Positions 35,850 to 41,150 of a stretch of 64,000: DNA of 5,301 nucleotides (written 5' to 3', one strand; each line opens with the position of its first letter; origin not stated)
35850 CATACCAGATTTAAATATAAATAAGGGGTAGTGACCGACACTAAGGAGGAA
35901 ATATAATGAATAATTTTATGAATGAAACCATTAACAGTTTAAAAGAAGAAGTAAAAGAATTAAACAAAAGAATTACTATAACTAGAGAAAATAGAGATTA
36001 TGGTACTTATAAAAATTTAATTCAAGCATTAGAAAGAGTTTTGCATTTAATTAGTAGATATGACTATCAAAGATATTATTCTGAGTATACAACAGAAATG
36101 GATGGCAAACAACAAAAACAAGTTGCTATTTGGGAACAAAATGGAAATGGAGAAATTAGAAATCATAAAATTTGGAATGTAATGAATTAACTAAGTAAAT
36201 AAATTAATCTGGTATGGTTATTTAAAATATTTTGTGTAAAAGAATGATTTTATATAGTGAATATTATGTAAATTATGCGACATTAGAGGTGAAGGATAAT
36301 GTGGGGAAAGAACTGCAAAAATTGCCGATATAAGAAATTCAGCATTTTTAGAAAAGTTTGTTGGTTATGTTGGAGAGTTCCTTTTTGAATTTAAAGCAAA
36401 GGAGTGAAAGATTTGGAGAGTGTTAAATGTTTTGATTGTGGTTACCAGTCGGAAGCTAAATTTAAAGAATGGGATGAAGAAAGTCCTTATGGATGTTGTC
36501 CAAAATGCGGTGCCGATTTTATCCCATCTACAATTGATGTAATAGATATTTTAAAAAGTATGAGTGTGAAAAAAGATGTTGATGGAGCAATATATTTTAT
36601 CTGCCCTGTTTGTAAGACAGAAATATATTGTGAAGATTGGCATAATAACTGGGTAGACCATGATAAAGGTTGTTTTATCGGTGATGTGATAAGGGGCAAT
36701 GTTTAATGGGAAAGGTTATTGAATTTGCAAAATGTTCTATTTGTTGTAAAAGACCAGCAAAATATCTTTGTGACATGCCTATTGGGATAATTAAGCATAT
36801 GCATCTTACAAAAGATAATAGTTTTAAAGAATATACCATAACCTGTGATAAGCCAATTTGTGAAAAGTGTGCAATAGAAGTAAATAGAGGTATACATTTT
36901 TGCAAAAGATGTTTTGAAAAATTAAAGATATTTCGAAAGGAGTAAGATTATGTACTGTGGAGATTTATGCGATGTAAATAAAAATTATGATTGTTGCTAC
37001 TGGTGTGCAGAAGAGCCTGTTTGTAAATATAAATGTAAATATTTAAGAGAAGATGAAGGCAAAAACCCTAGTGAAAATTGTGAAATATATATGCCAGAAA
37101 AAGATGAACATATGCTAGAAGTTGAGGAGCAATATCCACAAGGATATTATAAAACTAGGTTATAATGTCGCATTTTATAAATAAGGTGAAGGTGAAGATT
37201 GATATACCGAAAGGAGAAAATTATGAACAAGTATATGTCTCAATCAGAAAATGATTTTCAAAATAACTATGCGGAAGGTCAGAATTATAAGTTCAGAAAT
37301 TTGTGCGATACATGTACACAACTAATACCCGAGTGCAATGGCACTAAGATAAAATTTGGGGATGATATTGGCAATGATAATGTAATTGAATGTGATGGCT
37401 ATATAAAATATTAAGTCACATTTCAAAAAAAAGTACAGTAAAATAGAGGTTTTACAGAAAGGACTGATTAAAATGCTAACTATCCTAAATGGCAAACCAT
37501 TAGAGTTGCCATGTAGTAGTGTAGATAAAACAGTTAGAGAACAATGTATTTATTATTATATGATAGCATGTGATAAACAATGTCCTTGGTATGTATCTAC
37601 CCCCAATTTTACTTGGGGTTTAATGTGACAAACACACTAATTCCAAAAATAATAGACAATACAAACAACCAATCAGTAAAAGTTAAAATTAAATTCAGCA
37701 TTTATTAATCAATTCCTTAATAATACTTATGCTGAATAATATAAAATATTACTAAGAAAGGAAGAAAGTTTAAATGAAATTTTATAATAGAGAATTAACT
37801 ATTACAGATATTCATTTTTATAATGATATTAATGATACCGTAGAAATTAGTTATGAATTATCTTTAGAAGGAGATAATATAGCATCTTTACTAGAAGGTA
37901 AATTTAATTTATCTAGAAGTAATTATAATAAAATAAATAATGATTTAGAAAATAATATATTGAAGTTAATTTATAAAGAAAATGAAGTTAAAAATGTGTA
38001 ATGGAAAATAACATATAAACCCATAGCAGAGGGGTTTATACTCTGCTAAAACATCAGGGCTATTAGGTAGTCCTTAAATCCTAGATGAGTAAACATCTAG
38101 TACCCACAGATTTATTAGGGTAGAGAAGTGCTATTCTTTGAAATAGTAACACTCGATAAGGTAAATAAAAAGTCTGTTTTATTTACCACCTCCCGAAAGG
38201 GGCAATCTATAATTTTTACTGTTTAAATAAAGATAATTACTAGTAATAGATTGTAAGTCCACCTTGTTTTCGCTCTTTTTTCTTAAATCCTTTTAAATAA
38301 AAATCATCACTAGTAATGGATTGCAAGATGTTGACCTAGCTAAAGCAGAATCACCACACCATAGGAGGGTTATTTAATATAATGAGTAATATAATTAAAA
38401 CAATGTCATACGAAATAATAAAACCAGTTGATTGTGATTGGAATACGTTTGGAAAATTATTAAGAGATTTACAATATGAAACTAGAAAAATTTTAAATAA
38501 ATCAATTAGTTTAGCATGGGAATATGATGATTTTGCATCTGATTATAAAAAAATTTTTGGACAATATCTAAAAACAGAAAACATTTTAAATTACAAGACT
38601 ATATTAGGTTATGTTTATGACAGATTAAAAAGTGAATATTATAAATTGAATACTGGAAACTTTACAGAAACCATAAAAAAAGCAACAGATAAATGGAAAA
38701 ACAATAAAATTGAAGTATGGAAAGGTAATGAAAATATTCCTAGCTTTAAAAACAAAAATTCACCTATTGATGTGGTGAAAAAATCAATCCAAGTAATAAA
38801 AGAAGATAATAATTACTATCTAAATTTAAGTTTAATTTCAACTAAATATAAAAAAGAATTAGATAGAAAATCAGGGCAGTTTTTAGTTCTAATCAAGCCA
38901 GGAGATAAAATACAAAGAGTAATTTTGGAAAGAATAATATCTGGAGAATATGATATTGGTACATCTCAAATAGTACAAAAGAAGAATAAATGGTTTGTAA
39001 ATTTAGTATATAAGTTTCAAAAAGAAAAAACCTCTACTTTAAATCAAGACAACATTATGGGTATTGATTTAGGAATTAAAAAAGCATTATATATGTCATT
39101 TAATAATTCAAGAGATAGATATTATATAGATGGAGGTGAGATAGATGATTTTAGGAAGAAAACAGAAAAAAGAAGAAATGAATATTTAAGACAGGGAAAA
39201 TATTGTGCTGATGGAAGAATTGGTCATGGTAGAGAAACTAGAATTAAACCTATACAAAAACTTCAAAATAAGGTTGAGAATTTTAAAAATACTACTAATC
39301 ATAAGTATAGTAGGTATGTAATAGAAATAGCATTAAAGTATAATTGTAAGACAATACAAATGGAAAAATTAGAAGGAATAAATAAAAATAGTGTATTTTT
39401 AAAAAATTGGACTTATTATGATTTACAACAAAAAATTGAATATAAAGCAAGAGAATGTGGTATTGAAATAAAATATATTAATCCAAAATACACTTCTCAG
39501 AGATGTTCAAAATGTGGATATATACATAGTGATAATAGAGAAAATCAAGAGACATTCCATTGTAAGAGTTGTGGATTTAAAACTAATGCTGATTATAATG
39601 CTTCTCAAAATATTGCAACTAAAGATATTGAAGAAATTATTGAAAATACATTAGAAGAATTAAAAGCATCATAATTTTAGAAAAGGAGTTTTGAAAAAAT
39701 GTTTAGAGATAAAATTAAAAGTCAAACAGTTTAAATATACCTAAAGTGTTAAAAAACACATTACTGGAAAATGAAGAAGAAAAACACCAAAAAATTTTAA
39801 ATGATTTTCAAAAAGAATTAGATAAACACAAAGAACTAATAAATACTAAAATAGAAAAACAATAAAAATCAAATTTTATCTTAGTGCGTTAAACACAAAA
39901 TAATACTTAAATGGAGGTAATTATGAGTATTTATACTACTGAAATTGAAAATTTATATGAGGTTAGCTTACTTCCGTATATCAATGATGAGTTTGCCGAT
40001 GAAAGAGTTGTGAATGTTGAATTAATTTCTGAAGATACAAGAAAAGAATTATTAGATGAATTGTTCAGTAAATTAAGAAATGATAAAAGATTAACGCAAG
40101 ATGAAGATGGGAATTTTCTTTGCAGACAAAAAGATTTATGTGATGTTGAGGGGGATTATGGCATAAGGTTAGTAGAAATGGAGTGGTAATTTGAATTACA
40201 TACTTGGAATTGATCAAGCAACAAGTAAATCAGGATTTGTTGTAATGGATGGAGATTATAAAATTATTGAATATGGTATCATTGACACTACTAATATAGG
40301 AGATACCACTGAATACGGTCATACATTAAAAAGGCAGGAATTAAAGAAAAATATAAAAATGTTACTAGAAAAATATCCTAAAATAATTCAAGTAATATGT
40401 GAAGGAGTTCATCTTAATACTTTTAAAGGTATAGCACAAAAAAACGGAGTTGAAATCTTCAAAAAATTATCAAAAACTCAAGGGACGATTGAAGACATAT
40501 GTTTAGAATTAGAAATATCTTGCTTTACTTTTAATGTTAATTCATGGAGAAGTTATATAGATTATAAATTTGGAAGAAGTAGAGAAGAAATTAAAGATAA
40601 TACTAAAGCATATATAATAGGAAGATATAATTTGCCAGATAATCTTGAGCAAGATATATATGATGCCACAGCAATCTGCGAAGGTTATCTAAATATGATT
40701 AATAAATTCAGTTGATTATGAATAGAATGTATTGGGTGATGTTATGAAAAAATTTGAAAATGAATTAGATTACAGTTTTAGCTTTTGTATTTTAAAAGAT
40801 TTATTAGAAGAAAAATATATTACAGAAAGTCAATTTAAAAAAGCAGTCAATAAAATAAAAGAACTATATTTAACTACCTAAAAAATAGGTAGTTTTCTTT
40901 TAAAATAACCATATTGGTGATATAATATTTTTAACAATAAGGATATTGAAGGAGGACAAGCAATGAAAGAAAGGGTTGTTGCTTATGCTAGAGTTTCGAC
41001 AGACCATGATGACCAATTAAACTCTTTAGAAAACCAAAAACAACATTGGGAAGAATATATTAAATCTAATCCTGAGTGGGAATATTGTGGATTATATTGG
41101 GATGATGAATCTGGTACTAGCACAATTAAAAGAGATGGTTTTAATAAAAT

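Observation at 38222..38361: Two-repeat mini-array: degenerate repeats whose 3'-half differences preserve pairing with the upstream anti-repeat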

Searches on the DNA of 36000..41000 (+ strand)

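Call 5: search_rna_families(source=window, start=36000, end=41000, threshold=evalue, max_evalue=10)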
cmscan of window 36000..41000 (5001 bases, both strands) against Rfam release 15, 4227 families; matches with E-value up to 10: 4.
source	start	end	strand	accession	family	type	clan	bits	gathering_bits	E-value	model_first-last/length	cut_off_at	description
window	39977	40040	+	RF00181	SNORD113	Gene; snRNA; snoRNA; CD-box;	CL00069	22.5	36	0.6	1-74/74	no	Small nucleolar RNA SNORD113/SNORD114 family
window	39538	39606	+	RF00105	SNORD115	Gene; snRNA; snoRNA; CD-box;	-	21.7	39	1.5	1-82/82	no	Small nucleolar RNA SNORD115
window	37427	37509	-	RF01384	InvR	Gene;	-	18.8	60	5.3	1-91/91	no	Invasion gene-associated RNA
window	36309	36360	-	RF00811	mir-84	Gene; miRNA;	-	16.2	60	6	1-75/75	no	mir-84 microRNA precursor family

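Call 8: search_dna_similar(query=window:37700-39700:+, collection=phages, mode=distant)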
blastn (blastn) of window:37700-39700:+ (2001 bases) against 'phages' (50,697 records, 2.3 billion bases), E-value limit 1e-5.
Records with a match: 1; places in all: 1; records where one place covers at least 80% of the query: 0.
Best place of each record, by identity: 60-80% 1.
By first word of the organism name: Bacteriophage 1.
By host as written in the record: - 1.
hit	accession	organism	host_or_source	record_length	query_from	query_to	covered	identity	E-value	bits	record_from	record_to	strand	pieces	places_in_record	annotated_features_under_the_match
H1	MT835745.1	Bacteriophage sp.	human fecal samples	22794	1597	1947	18%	70.1%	5e-34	152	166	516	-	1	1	record has no annotation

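Call 62: build_rna_model(alignment_id=A3)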
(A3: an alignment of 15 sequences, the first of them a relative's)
Model R1 built from alignment A3 (15 sequences, 144 columns); structure: RNAalifold consensus.
model positions 131; base pairs 21; branch points 2; effective number of sequences 3.4; information 0.59 bits per position. Calibrated on 0.2 Mb of random sequence (short: E-values are rough).
structure used (alignment columns):
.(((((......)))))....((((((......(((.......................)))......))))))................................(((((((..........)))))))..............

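Call 63: search_with_rna_model(model_id=R1, source=window, max_evalue=1, show_alignments=1)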
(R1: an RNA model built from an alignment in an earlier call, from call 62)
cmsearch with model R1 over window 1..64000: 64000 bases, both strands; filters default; matches with E-value up to 1: 1.
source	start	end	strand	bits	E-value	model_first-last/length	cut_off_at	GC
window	38109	38211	+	22.3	0.00042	1-131/131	no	0.34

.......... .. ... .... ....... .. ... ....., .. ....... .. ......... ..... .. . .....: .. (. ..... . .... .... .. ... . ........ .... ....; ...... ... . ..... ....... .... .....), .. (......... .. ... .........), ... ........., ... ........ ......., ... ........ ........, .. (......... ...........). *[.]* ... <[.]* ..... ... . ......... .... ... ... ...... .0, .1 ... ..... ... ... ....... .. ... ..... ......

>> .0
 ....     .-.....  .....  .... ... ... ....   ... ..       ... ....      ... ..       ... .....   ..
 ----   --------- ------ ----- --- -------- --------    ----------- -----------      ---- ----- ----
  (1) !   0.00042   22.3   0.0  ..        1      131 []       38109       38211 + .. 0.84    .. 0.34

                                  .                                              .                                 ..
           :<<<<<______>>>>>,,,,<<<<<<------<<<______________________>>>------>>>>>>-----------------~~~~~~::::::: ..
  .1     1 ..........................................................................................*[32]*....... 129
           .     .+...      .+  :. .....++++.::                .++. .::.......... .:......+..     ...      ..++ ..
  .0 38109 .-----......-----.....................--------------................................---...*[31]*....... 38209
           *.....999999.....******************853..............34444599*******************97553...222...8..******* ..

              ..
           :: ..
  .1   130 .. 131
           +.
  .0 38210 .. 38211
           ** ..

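Call 89: search_with_rna_model(model_id=R1, sources=[L252, L253, L254, L256, L003, L001, L020, L007, L008, L085], max_evalue=0.01)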
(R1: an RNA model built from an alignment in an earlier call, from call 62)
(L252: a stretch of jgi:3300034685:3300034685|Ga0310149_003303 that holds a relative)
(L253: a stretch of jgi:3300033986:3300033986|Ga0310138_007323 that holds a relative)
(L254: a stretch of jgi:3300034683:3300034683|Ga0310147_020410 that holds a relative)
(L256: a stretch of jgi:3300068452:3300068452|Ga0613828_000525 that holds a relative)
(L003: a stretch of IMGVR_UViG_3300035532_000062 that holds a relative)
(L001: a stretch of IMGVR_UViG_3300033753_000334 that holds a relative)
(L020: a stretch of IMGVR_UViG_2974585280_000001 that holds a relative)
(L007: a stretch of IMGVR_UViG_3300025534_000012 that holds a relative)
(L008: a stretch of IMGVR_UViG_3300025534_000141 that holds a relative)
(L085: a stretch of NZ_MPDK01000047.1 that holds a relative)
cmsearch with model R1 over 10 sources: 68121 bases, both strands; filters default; matches with E-value up to 0.01: 15.
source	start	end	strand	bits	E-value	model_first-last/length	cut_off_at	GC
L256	4413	4543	+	107.6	3.6e-26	1-131/131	no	0.34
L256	6303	6430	+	104.6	2.1e-25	1-131/131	no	0.3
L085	4119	4240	+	101.5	1.4e-24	1-131/131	no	0.51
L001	4278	4395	+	98.1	1e-23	1-131/131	no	0.52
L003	2612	2719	+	95.7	4.4e-23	1-131/131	no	0.38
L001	2472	2589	+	93.4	1.7e-22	1-131/131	no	0.51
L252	4299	4460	+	70.3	1.7e-16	1-131/131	no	0.4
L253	2565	2726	+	70.3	1.7e-16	1-131/131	no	0.4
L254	2603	2764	+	70.3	1.7e-16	1-131/131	no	0.4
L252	2500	2661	+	66.2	1.9e-15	1-131/131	no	0.44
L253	767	928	+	66.2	1.9e-15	1-131/131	no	0.44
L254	595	756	+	66.2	1.9e-15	1-131/131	no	0.44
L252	5618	5780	+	54.9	1.6e-12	1-131/131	no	0.47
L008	2530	2673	+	45.5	4.4e-10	1-131/131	no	0.6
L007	2724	2834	+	21.9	0.00055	1-131/131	no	0.51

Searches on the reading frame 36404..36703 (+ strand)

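Call 86: search_protein_families(library=pfam, proteins=[window:36404-36703:+], max_evalue=0.01)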
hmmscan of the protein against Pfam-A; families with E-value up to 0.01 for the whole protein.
window:36404-36703:+ (100 aa): 2 families
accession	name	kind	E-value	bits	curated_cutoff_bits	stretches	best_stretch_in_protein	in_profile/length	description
PF14353.12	CpXC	-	0.0042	17.5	25.4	0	32-77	3-50/121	CpXC protein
PF24859.1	FdhE_central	-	0.0091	16.5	27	0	32-73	2-34/39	FdhE, central domain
